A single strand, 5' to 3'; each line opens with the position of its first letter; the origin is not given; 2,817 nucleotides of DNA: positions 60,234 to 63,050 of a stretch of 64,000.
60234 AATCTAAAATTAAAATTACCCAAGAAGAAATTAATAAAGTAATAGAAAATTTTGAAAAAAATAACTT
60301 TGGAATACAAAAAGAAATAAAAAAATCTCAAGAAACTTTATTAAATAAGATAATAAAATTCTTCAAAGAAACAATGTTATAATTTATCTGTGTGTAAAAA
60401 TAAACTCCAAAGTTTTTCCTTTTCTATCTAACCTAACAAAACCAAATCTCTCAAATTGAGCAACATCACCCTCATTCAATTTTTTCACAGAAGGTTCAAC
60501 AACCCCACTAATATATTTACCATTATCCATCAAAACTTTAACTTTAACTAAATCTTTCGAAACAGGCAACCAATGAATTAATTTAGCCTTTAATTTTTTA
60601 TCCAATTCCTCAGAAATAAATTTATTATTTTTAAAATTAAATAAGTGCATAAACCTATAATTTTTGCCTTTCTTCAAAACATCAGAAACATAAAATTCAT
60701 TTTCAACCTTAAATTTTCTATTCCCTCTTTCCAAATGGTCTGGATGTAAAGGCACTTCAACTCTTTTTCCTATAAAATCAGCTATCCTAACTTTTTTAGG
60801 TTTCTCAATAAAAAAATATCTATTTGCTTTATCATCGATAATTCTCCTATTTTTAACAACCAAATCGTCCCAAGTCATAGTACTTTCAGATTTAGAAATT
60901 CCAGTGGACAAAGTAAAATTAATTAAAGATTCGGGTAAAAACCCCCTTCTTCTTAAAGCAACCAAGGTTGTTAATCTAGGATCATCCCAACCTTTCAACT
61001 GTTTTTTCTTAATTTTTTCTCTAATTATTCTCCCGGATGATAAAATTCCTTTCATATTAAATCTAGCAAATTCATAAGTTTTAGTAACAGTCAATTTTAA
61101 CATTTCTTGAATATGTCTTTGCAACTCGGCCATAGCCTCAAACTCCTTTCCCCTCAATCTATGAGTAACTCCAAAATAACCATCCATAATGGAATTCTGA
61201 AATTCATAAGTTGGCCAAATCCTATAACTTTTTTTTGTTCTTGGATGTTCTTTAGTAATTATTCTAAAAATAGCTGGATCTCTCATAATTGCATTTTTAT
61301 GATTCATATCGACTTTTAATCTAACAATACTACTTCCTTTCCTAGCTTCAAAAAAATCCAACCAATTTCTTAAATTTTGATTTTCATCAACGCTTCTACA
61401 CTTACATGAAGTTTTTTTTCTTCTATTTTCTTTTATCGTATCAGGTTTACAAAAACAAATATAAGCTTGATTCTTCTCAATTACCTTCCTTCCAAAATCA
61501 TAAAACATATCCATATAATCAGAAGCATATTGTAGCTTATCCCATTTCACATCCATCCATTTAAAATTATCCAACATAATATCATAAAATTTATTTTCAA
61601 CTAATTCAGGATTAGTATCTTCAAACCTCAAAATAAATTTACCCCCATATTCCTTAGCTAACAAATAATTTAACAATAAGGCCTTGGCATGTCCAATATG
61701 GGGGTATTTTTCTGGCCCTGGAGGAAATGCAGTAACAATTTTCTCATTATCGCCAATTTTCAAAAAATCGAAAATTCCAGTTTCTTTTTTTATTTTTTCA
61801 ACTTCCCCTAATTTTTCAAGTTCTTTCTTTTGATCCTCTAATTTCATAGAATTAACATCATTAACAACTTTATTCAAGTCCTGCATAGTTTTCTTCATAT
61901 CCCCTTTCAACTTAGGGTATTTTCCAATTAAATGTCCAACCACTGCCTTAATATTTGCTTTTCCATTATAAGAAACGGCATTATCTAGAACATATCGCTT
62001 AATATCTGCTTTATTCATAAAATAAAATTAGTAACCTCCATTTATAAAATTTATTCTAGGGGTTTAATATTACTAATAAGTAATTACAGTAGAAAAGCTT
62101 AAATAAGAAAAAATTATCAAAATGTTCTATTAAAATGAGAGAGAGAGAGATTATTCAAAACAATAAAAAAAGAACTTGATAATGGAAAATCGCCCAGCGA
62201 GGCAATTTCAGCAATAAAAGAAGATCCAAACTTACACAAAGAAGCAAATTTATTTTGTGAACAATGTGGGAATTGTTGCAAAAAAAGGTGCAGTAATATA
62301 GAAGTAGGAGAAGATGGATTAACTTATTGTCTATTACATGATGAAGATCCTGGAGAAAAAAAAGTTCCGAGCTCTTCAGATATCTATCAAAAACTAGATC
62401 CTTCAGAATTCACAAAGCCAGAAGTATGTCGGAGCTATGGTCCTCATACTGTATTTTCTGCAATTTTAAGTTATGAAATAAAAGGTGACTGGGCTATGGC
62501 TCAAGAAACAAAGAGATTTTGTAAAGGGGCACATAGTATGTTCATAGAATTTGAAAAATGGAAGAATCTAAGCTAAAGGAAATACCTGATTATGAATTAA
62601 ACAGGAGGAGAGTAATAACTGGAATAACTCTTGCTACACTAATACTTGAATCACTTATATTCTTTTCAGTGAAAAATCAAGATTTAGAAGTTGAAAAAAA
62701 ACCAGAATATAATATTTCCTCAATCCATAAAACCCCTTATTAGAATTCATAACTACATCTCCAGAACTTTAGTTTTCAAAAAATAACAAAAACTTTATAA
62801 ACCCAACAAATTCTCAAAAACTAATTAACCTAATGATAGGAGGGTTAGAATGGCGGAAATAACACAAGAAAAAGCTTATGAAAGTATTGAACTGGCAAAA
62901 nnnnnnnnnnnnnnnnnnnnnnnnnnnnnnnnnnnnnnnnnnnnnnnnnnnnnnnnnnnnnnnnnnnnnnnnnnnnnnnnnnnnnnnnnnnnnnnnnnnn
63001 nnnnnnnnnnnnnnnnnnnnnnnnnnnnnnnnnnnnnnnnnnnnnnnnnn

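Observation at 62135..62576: CxxCxxCC (YkgJ-like) gene switched off by an (AG)6 tract directly after its ATG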

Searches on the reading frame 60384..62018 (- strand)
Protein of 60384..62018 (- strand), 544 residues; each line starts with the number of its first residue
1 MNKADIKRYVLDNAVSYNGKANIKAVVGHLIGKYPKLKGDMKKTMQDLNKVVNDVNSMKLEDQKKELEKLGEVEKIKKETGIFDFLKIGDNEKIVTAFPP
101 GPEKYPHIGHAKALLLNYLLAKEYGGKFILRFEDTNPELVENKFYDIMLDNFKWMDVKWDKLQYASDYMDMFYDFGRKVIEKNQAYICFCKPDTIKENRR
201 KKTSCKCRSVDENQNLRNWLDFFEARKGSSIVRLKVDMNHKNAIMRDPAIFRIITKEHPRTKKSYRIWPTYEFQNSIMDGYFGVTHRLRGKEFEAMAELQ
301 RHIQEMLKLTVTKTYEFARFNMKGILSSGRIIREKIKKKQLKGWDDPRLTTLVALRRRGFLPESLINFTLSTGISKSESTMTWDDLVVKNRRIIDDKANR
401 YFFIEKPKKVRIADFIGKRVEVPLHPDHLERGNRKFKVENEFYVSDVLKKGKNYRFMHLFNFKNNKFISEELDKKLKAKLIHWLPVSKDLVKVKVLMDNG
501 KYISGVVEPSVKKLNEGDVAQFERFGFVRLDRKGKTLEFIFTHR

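Call 10: find_encoding_contigs(protein=window:60384-62018:-, flank=4000, max_places=10)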
Protein window:60384-62018:- (544 aa): 4 contigs read that carry it; 2 places shown.
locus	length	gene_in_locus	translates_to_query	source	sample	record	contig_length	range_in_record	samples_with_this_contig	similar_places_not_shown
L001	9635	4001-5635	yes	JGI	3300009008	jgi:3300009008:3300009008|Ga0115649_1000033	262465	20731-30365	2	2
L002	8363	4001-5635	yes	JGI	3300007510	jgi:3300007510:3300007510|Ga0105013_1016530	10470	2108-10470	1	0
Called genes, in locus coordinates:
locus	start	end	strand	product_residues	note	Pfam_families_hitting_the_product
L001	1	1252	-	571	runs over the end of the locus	PF00009:GTP_EFTU, PF01926:MMR_HSR1 (weak), PF03144:GTP_EFTU_D2 (weak), PF11987:IF-2, PF14578:GTP_EFTU_D4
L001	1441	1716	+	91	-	PF04014:MazE_antitoxin (weak)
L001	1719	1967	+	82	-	PF05016:ParE_toxin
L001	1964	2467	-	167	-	PF00334:NDK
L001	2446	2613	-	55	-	PF01246:Ribosomal_L24e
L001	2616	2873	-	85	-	PF01200:Ribosomal_S28e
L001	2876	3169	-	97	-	PF01248:Ribosomal_L7Ae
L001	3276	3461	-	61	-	-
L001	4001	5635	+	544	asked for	PF00749:tRNA-synt_1c, PF03950:tRNA-synt_1c_C, PF20974:tRNA-synt_1c_C2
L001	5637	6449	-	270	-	-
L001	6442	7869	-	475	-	-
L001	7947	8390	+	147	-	PF13636:Methyltranf_PUA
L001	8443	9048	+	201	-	PF01209:Ubie_methyltran (weak), PF02353:CMAS (weak), PF05891:Methyltransf_PK (weak), PF13489:Methyltransf_23, PF13649:Methyltransf_25, PF13847:Methyltransf_31, PF08241:Methyltransf_11, PF08242:Methyltransf_12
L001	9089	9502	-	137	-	PF01894:YjbQ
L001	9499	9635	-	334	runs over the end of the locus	PF00579:tRNA-synt_1b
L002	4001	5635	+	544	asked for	PF00749:tRNA-synt_1c, PF03950:tRNA-synt_1c_C, PF20974:tRNA-synt_1c_C2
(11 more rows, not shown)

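Call 24: find_related_loci(query=window:60384-62018:-, collection=genome_contigs, flank=4000)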
Query window:60384-62018:- (544 aa) in genome_contigs; peptide patterns used: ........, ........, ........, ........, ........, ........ (x = any residue, [..] = any of these).
87 stretches matched a pattern; 12 encode a relative of the query (tblastn E <= 1e-3); 12 distinct loci.
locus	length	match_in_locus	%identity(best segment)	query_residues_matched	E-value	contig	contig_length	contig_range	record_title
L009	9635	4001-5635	73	1-544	0e+0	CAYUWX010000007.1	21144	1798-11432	MAG TPA_asm: Candidatus Woesearchaeota archaeon isolate binchicken_co141_129 genome assembly, contig: NODE_10951_length_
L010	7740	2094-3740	58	1-544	0e+0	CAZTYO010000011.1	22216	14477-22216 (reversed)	MAG TPA_asm: Candidatus Woesearchaeota archaeon isolate SRP077602_co5_339 genome assembly, contig: NODE_11537_length_222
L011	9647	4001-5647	59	1-544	0e+0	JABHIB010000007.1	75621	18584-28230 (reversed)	MAG: archaeon isolate SI037_bin53 k141_553970, whole genome shotgun sequence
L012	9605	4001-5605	51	6-543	3e-176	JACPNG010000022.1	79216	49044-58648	MAG: Candidatus Woesearchaeota archaeon isolate NC_groundwater_569_Ag_S-0.1um_31_12 S35_SO-1_scaffold_498468, whole geno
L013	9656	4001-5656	43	1-544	4e-141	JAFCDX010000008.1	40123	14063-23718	Candidatus Woesearchaeota archaeon isolate Meg22_1012_Bin_171 Meg22_1012_Bin_171_scaffold_1815, whole genome shotgun seq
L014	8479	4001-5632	41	2-544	2e-135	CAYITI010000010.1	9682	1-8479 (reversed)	MAG TPA_asm: Candidatus Woesearchaeota archaeon isolate ERP119705_co6_993 genome assembly, contig: NODE_9756_length_9682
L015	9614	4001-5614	42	6-543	2e-134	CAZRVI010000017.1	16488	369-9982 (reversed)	MAG TPA_asm: Candidatus Woesearchaeota archaeon isolate binchicken_co19_483 genome assembly, contig: NODE_5682_length_16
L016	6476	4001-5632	39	5-544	5e-117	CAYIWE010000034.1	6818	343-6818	MAG TPA_asm: Candidatus Woesearchaeota archaeon isolate ERP119705_co3_634 genome assembly, contig: NODE_14483_length_681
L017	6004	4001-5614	38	6-544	3e-116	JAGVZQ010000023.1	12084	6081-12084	Candidatus Woesearchaeota archaeon isolate RIFCSPLOWO2_02_FULL_32_17 rifcsplowo2_02_scaffold_8239, whole genome shotgun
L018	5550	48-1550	40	45-544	9e-114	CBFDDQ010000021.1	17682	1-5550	MAG TPA_asm: Candidatus Woesearchaeota archaeon isolate SRR26215674_binner13_Refined_101 genome assembly, contig: ERZ250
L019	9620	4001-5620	40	6-544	7e-128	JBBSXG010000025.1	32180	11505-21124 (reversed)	MAG: Nanoarchaeota archaeon isolate H51-bin037_1 H51_bin037_1_000000000025, whole genome shotgun sequence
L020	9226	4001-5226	32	79-471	2e-33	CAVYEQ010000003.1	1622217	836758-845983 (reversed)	MAG: uncultured Chloroflexia bacterium isolate MFD03804.bin.2.201 genome assembly, contig: contig_33567, whole genome sh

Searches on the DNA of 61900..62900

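Call 78: search_rna_families(source=window, start=61900, end=62900, threshold=evalue, max_evalue=1)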
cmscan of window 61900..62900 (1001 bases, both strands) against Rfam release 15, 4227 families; matches with E-value up to 1: 0.
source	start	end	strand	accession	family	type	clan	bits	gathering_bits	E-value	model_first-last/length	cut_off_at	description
